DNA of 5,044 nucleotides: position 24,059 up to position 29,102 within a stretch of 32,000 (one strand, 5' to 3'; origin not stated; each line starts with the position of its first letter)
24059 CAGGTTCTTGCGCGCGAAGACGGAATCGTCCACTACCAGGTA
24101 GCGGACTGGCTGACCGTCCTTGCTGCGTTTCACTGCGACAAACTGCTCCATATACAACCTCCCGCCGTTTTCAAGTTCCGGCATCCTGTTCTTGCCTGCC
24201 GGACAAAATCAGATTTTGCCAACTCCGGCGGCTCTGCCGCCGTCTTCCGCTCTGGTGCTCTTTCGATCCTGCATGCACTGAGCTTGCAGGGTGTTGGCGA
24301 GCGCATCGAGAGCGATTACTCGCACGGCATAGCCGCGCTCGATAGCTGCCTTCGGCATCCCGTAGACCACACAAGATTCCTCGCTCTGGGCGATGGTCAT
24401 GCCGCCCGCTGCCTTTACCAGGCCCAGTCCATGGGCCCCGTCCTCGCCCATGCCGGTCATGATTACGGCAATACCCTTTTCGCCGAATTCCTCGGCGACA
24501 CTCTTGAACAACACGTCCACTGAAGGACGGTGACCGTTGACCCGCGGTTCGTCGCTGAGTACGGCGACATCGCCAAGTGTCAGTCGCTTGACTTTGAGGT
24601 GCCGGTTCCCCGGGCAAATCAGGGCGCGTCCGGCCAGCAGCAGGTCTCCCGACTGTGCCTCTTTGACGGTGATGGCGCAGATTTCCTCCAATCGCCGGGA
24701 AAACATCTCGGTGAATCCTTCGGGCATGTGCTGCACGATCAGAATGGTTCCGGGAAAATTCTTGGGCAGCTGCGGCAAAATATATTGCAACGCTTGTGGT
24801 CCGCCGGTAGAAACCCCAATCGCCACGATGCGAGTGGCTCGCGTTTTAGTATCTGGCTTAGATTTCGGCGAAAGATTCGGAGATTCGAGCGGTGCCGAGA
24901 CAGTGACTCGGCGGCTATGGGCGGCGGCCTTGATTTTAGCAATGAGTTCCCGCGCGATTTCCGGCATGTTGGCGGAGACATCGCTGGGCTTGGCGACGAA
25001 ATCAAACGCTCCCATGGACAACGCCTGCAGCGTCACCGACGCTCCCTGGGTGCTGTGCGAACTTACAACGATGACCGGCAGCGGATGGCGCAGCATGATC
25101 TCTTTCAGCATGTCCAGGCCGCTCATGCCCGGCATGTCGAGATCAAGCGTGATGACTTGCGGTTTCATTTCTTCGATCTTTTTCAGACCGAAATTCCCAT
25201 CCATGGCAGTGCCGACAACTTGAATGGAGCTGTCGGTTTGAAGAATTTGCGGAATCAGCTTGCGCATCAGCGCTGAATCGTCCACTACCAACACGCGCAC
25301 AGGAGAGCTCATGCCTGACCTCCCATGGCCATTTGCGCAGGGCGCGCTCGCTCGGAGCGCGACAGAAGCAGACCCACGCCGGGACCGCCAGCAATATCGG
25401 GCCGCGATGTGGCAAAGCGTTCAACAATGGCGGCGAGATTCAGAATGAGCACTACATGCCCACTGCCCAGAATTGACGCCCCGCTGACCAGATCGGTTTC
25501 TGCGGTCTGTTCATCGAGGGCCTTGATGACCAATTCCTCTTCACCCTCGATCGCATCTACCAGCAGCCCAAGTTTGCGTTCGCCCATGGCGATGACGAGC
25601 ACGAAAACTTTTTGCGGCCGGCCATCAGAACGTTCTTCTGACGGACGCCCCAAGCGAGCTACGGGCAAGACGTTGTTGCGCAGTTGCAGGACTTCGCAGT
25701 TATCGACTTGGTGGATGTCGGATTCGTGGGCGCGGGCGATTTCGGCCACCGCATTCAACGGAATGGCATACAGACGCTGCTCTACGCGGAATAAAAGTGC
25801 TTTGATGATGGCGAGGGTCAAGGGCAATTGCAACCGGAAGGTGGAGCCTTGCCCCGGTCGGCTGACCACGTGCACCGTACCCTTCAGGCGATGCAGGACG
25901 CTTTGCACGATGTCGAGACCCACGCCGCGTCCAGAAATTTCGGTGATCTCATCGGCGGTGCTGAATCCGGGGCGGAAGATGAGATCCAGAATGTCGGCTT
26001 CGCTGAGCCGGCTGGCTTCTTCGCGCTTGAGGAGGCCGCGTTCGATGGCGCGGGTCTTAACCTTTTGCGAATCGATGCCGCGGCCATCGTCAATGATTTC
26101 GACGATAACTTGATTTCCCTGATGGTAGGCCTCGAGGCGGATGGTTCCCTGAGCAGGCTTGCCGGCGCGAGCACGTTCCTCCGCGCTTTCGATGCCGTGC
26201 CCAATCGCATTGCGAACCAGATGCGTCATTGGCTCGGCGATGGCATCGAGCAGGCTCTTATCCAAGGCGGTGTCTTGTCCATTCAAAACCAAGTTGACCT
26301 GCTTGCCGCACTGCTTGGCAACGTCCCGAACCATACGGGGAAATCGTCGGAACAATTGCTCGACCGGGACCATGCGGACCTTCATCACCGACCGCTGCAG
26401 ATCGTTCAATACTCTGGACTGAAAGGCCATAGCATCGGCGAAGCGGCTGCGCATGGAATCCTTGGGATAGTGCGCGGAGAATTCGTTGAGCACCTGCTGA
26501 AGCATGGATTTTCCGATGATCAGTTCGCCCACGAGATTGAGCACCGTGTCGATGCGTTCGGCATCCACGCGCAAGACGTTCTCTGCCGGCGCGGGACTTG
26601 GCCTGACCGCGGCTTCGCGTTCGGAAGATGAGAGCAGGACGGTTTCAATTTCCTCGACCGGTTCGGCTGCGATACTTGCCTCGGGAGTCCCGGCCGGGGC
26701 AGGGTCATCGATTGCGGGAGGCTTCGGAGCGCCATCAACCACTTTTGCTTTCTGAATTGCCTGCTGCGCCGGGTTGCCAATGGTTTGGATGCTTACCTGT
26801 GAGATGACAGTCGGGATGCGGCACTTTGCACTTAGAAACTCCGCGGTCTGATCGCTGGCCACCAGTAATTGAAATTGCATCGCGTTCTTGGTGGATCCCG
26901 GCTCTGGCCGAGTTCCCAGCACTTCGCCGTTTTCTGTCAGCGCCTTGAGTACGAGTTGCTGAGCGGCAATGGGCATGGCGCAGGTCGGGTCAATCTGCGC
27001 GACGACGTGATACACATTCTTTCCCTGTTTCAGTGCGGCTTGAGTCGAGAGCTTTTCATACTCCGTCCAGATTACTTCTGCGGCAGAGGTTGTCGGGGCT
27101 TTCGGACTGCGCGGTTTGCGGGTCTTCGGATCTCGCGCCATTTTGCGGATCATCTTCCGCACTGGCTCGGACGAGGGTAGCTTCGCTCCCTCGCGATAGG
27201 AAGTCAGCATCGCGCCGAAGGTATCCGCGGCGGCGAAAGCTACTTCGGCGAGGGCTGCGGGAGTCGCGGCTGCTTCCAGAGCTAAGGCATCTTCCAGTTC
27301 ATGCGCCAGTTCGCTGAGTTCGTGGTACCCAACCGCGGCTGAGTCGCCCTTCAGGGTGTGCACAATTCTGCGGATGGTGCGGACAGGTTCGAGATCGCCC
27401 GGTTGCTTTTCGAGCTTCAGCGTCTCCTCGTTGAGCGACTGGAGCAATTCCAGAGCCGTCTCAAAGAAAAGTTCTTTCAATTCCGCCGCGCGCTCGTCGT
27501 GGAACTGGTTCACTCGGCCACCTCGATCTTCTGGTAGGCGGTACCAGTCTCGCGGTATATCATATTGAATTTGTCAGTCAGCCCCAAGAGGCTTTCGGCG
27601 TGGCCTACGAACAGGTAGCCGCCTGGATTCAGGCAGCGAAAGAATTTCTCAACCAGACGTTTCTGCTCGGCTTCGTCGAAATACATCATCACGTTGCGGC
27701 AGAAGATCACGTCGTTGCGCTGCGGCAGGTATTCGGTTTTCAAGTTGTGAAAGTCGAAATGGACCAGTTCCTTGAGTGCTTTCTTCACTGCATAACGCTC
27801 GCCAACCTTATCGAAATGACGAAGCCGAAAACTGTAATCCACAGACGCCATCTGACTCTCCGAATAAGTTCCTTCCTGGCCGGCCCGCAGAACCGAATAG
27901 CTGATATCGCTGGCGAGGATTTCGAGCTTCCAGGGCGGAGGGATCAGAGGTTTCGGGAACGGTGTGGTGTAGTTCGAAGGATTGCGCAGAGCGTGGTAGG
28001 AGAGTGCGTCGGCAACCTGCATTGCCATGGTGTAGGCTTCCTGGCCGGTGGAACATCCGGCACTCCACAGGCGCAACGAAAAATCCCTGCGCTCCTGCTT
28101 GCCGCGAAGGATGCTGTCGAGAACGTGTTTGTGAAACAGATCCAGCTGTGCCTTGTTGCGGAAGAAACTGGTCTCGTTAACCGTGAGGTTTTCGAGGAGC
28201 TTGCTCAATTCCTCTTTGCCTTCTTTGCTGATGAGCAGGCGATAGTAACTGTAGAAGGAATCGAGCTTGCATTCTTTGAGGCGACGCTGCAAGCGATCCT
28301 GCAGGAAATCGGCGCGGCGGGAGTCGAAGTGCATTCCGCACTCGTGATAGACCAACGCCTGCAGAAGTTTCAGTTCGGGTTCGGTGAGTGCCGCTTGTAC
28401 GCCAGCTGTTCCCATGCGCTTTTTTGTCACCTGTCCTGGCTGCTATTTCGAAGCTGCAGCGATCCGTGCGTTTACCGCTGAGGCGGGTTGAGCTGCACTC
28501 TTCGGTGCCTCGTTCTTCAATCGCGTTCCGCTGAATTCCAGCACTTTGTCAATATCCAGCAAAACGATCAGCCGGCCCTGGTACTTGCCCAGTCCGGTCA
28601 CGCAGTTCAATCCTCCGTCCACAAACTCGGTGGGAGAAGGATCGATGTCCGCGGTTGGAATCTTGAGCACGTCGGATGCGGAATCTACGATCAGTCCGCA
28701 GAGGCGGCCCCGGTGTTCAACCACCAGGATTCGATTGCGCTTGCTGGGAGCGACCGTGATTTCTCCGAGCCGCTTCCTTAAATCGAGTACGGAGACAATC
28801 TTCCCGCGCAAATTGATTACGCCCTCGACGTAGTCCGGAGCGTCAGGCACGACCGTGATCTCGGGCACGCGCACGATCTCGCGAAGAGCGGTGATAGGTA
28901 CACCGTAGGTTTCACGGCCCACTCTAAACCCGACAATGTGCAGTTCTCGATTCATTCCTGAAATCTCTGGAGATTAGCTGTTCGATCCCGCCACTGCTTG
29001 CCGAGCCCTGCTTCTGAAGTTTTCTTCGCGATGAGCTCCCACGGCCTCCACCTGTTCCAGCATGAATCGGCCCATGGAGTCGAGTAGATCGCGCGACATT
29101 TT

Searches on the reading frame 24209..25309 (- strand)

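Call 73: search_protein_families(library=pfam, proteins=[window:24209-25309:-], max_evalue=0.001)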
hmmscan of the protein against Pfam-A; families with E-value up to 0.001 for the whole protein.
window:24209-25309:- (366 aa): 2 families
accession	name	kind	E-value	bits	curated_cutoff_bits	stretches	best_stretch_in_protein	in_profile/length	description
PF01339.22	CheB_methylest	-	9.7e-69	231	24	1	162-341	1-174/174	CheB methylesterase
PF00072.30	Response_reg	-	1.9e-24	86.4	30.2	1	6-111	1-103/111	Response regulator receiver domain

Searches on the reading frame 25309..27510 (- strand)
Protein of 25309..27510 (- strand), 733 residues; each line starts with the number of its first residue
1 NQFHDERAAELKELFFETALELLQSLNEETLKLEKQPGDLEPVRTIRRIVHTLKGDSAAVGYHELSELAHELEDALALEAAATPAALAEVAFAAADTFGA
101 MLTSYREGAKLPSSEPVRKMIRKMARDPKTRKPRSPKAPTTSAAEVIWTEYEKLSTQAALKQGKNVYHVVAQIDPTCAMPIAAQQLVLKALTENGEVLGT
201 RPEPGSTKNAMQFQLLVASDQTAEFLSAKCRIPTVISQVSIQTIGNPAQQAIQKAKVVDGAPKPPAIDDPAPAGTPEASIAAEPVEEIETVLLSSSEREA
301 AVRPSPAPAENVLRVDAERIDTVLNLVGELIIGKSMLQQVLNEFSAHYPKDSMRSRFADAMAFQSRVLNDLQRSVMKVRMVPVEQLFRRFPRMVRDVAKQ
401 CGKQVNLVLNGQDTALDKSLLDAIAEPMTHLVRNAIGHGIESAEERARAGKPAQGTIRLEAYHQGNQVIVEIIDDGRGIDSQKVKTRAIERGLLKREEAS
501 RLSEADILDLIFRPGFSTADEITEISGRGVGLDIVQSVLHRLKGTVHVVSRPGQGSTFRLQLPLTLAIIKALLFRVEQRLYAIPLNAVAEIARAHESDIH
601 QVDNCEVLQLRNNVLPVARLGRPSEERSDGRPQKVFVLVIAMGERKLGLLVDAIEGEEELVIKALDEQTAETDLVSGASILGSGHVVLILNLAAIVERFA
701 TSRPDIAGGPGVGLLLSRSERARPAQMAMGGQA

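Call 73: search_protein_families(library=pfam, proteins=[window:25309-27510:-], max_evalue=0.001)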
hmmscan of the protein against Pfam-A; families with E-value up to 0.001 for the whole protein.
window:25309-27510:- (733 aa): 5 families
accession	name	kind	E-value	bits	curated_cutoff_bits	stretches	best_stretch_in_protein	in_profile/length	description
PF01584.24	CheW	-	5.6e-27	94.5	23.5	1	571-698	2-136/138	CheW-like domain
PF02518.31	HATPase_c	-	2.8e-20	73.3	26.4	1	427-565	5-110/111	Histidine kinase-, DNA gyrase B-, and HSP90-like ATPase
PF02895.20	H-kinase_dim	-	1.3e-19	70.8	23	1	311-378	2-68/68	Signal transducing histidine kinase, homodimeric domain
PF01627.28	Hpt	-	1.1e-13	51.7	24.6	1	10-90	1-71/84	Hpt domain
PF07194.16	P2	-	1.4e-06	28.7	23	1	166-242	1-80/81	P2 response regulator binding domain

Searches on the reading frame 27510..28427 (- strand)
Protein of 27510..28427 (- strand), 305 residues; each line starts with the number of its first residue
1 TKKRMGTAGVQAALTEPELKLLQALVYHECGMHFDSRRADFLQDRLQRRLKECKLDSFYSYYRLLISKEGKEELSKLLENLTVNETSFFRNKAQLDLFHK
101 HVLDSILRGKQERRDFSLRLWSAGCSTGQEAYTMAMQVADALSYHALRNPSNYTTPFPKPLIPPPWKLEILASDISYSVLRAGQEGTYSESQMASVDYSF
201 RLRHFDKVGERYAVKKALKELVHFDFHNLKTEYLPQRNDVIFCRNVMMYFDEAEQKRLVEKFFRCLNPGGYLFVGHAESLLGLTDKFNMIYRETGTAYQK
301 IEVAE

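Call 73: search_protein_families(library=pfam, proteins=[window:27510-28427:-], max_evalue=0.001)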
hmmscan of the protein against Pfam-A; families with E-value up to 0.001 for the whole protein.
window:27510-28427:- (305 aa): 6 families
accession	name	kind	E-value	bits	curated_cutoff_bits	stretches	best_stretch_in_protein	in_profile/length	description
PF01739.24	CheR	-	8.1e-53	179.2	27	2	165-291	62-190/195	CheR methyltransferase, SAM binding domain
PF03705.20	CheR_N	-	7.3e-10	38.8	27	1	18-67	2-51/53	CheR methyltransferase, all-alpha domain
PF08241.18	Methyltransf_11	-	4.8e-06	27.6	21.2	1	193-274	21-95/95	Methyltransferase domain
PF13649.12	Methyltransf_25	-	1.3e-05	26.3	27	1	215-270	39-97/97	Methyltransferase domain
PF08242.18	Methyltransf_12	-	2.8e-05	25.2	30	1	222-272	49-98/98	Methyltransferase domain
PF13489.12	Methyltransf_23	-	0.00012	22.3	27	1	192-274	46-116/164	Methyltransferase domain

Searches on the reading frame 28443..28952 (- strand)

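Call 73: search_protein_families(library=pfam, proteins=[window:28443-28952:-], max_evalue=0.001)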
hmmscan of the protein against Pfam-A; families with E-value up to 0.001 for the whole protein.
window:28443-28952:- (169 aa): 1 family
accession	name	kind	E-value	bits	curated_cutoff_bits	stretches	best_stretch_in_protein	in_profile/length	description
PF01584.24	CheW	-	4.2e-38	130.5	23.5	1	6-139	2-135/138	CheW-like domain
